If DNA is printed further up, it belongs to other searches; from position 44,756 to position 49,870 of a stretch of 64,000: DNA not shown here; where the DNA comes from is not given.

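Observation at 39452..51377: Candidate undescribed envelope machine: FtsX permease, ABC ATPase, giant M28-like/MacB-like fusion, two OPT-like membrane proteins and a fused transferase in one operon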

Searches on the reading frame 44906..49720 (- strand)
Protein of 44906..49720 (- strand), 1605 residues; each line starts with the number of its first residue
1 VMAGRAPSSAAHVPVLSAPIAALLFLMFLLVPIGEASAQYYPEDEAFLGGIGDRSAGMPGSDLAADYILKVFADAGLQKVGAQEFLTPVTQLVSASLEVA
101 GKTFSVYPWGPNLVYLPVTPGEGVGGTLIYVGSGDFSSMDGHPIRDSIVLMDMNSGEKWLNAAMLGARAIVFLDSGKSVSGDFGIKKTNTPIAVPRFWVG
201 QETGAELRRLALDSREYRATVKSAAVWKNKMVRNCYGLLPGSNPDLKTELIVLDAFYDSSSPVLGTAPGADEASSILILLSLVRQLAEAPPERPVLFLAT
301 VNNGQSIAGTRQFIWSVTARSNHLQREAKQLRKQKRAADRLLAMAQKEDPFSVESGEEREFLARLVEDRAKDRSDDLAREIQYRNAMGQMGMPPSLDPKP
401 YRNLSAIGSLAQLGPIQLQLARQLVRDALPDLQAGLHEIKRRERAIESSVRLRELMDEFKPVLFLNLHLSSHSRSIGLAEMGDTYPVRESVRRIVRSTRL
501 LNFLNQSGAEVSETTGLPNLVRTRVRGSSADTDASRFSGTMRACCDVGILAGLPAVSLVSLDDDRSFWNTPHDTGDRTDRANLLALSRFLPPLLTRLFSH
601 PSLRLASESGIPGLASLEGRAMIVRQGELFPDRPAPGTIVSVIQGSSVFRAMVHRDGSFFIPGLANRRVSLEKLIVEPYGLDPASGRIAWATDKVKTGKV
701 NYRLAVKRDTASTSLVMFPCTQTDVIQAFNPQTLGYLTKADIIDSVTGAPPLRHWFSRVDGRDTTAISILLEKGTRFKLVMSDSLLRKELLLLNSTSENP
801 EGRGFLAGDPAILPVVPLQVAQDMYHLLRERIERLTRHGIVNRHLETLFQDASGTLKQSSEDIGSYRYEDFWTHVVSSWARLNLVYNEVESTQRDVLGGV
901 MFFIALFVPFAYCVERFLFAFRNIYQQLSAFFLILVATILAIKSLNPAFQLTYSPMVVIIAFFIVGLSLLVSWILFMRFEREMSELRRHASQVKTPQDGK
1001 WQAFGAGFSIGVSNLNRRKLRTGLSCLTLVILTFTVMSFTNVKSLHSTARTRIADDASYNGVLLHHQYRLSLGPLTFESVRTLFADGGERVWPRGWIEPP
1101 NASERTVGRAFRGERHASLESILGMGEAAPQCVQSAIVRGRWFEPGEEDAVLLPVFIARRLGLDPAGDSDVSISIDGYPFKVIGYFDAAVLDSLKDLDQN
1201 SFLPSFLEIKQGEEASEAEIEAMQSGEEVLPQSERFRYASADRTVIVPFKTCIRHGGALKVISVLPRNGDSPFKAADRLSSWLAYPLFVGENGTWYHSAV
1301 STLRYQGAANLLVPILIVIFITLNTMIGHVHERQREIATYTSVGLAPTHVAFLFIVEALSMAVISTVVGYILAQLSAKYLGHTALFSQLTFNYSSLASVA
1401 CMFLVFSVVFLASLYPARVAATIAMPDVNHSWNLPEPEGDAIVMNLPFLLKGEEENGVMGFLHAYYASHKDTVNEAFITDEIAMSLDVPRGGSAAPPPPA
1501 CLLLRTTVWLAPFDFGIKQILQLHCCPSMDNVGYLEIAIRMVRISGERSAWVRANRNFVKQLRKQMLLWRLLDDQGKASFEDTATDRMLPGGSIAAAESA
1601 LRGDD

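Call 5: search_protein_families(library=pfam, proteins=[window:44906-49720:-], max_evalue=0.01)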
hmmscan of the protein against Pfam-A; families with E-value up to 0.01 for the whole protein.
window:44906-49720:- (1605 aa): 4 families
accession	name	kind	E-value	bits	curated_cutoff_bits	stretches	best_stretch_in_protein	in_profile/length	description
PF02687.27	FtsX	-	4.8e-12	46.4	25.5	1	1314-1423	7-118/120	FtsX-like permease C-terminal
PF04389.22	Peptidase_M28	-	2.1e-05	24.8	21.3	1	234-314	1-77/193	Peptidase family M28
PF02225.27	PA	-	0.0031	18.1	23.9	1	135-207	17-95/95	PA domain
PF24838.2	8xMP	-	0.0048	17.2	30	0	925-985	18-78/136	Octameric membrane protein family (8xMP)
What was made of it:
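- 45452..46657 (-): C: MacB-type module (aa ~1022-1423). It consists of TM1, a ~260-aa periplasmic core domain and TM2-4. Pfam FtsX E 4.8e-12 (call 5).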

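Call 6: search_protein_families(library=ncbifam, proteins=[window:44906-49720:-], max_evalue=0.01)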
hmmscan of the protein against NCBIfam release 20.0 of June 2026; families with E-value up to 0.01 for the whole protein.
window:44906-49720:- (1605 aa): 2 families
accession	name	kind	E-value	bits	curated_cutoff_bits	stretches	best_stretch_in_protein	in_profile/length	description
TIGR03434.1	ADOP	subfamily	1.5e-05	23.3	622.3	1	1330-1423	704-794/803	ADOP family duplicated permease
TIGR02212.1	lolCE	equivalog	0.0074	15.3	362.45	0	1299-1422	261-401/411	lipoprotein-releasing ABC transporter permease subunit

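Call 9: find_homologous_proteins(query=window:44906-49720:-)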
Query window:44906-49720:- (1605 aa): 63 proteins with E <= 0.001 among 8000 candidates.
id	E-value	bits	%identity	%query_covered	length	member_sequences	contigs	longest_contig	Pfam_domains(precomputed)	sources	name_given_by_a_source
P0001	0.0e+0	3590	100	99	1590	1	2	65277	PF02687.28,PF04389.23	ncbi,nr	ncbi:MAG: FtsX-like permease family protein [Syntrophobacteraceae bacterium]|nr:FtsX-like permease f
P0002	0.0e+0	2685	74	97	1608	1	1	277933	PF02687.28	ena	-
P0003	0.0e+0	2190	61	96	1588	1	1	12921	PF02687.28,PF04389.23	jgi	jgi:hypothetical protein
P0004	0.0e+0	2173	60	98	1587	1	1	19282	PF02687.28,PF04389.23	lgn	-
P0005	0.0e+0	2159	60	97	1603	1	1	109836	PF02687.28,PF04389.23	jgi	jgi:hypothetical protein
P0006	0.0e+0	2152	61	96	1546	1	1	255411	PF02687.28,PF04389.23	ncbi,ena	-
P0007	0.0e+0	2150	60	97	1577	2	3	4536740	PF02687.28,PF04389.23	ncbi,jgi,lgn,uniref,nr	ncbi:FtsX-like permease family protein [Desulforhabdus amnigena]|jgi:hypothetical protein|uniref:Fts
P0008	0.0e+0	2140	61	96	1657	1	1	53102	PF02687.28,PF04389.23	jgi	jgi:hypothetical protein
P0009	0.0e+0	2124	59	96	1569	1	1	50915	PF02687.28,PF04389.23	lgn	-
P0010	0.0e+0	2121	60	97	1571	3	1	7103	PF02687.28,PF04389.23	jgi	jgi:hypothetical protein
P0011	0.0e+0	2115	60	97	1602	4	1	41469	PF02687.28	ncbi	-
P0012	0.0e+0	2114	60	97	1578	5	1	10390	PF02687.28,PF04389.23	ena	-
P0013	0.0e+0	2113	60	98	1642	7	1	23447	PF02687.28,PF04389.23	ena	-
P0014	0.0e+0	2100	59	97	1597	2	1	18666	PF02687.28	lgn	-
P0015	0.0e+0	2098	60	97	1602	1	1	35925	PF02687.28,PF04389.23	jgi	jgi:hypothetical protein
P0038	0.0e+0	1072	37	98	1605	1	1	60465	PF02687.28,PF04389.23,PF12704.15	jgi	jgi:FtsX-like permease family protein/MacB-like protein/peptidase M28-like protein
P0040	0.0e+0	1071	38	95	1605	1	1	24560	PF02687.28,PF04389.23,PF12704.15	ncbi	-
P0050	0.0e+0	1056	37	95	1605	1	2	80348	PF02687.28,PF04389.23,PF12704.15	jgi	jgi:FtsX-like permease family/Peptidase family M28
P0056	0.0e+0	1022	36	99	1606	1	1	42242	PF02687.28,PF04389.23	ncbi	-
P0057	7.9e-298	1009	38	96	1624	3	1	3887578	PF02687.28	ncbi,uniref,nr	ncbi:hypothetical protein LF599_01870 [Pseudodesulfovibrio thermohalotolerans]|uniref:FtsX-like perm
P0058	1.2e-192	661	29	96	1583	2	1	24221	PF02687.28,PF04389.23,PF12704.15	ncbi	-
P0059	6.0e-189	649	31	70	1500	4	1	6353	PF02687.28,PF04389.23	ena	-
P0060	4.5e-188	646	28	72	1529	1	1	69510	PF02687.28,PF04389.23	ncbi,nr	ncbi:MAG: FtsX-like permease family protein [Armatimonadetes bacterium]|nr:FtsX-like permease family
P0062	5.1e-167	576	29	65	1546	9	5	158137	PF02687.28,PF04389.23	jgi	-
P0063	1.1e-161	558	26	65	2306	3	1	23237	PF02687.28,PF25583.2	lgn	-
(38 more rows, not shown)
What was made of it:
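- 44903..49720 (-): C: 1605-aa giant membrane protein, described in four pieces in the following entries. 63 homologue clusters were found (call 9).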

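Call 11: find_encoding_contigs(protein=P0007, flank=10000, max_places=1)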
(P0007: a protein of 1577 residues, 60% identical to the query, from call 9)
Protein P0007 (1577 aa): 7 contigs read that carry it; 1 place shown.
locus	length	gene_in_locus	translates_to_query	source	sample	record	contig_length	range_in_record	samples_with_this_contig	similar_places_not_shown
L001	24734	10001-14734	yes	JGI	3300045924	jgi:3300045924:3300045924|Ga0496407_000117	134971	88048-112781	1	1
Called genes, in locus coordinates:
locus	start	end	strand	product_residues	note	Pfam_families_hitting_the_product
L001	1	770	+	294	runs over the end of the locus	-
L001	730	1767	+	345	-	-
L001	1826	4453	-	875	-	PF00072:Response_reg, PF08447:PAS_3, PF01590:GAF, PF13185:GAF_2, PF00990:GGDEF, PF00563:EAL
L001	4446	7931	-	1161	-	PF05228:CHASE4, PF00672:HAMP, PF00989:PAS, PF08448:PAS_4, PF08447:PAS_3, PF13426:PAS_9, PF00512:HisKA, PF02518:HATPase_c, +4 more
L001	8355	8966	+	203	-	PF02687:FtsX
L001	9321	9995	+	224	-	PF02463:SMC_N (faint), PF00005:ABC_tran, PF13304:AAA_21 (faint)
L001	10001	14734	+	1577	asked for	PF04389:Peptidase_M28 (weak), PF02687:FtsX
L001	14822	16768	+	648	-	PF20581:DUF6785, PF20580:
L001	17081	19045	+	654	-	-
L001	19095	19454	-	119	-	-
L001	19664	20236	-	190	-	-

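Call 12: find_encoding_contigs(protein=P0057, flank=10000, max_places=1)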
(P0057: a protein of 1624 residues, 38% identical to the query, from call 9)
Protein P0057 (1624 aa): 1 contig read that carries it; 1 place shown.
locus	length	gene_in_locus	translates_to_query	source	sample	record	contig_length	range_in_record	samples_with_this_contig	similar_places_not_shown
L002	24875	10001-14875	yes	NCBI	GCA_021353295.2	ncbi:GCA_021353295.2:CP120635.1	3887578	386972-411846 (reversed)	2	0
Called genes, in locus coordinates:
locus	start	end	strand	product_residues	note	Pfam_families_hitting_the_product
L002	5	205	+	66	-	-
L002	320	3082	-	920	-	PF00005:ABC_tran (faint), PF02463:SMC_N (faint), PF03193:RsgA_GTPase (faint), PF13175:AAA_15 (faint), PF13191:AAA_16 (faint), PF13476:AAA_23 (faint), PF17760:UvrA_inter, PF17755:UvrA_DNA-bind, +4 more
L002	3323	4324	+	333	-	PF13487:HD_5, PF01966:HD (weak)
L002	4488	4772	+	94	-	PF16256:DUF4911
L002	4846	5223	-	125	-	PF05402:PqqD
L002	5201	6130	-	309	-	-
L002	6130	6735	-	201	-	-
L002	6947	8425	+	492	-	PF20970:MASE10, PF07228:SpoIIE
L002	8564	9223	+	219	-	PF02687:FtsX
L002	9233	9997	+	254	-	PF02463:SMC_N (faint), PF00005:ABC_tran, PF13304:AAA_21 (faint)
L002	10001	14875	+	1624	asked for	PF02687:FtsX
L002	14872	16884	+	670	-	PF20581:DUF6785, PF20580:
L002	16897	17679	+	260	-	PF00497:SBP_bac_3 (weak)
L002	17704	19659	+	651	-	-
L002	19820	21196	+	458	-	PF00483:NTP_transferase, PF01128:IspD (weak), PF12804:NTP_transf_3, PF25084:LbH_EIF2B (faint), PF25087:GMPPB_C (faint), PF00132:Hexapep, PF14602:Hexapep_2 (weak)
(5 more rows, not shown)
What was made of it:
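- A GlmU-like gene lies downstream in Pseudodesulfovibrio (call 12).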

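Call 13: find_encoding_contigs(protein=P0060, flank=10000, max_places=1)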
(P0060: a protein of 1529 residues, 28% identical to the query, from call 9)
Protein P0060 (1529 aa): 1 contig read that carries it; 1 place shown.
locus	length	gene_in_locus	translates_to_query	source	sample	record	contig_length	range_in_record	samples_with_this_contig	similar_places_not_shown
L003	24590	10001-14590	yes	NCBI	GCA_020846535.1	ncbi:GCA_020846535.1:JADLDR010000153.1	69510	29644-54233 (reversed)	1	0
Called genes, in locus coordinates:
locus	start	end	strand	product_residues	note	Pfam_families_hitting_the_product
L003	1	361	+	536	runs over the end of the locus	PF12801:Fer4_5, PF00037:Fer4 (faint), PF13187:Fer4_9 (faint), PF13237:Fer4_10 (faint), PF14697:Fer4_21 (faint), PF12801:Fer4_5, PF27538:NosR (faint), PF12838:Fer4_7 (weak)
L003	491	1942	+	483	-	-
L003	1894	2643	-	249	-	PF18306:LDcluster4, PF03641:Lysine_decarbox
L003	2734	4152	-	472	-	PF03446:NAD_binding_2, PF00393:6PGD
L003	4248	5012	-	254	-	PF01261:AP_endonuc_2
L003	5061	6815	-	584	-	PF09992:NAGPA, PF02369:Big_1 (weak)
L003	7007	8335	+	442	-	PF00675:Peptidase_M16, PF05193:Peptidase_M16_C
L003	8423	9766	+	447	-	PF05193:Peptidase_M16_C (weak)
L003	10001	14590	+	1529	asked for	PF04389:Peptidase_M28 (weak), PF02687:FtsX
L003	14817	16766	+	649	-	PF03169:OPT (weak)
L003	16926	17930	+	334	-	-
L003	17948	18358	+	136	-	PF05402:PqqD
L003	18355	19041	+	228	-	PF02687:FtsX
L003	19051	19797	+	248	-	PF00005:ABC_tran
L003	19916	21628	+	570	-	PF10150:RNase_E_G, PF20833:RNase_E_G_Thio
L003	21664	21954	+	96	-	PF00829:Ribosomal_L21p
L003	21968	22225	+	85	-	PF01016:Ribosomal_L27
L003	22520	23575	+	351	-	PF06723:MreB_Mbl, PF00022:Actin (faint), PF00012:HSP70, PF14450:FtsA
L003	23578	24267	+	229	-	PF04085:MreC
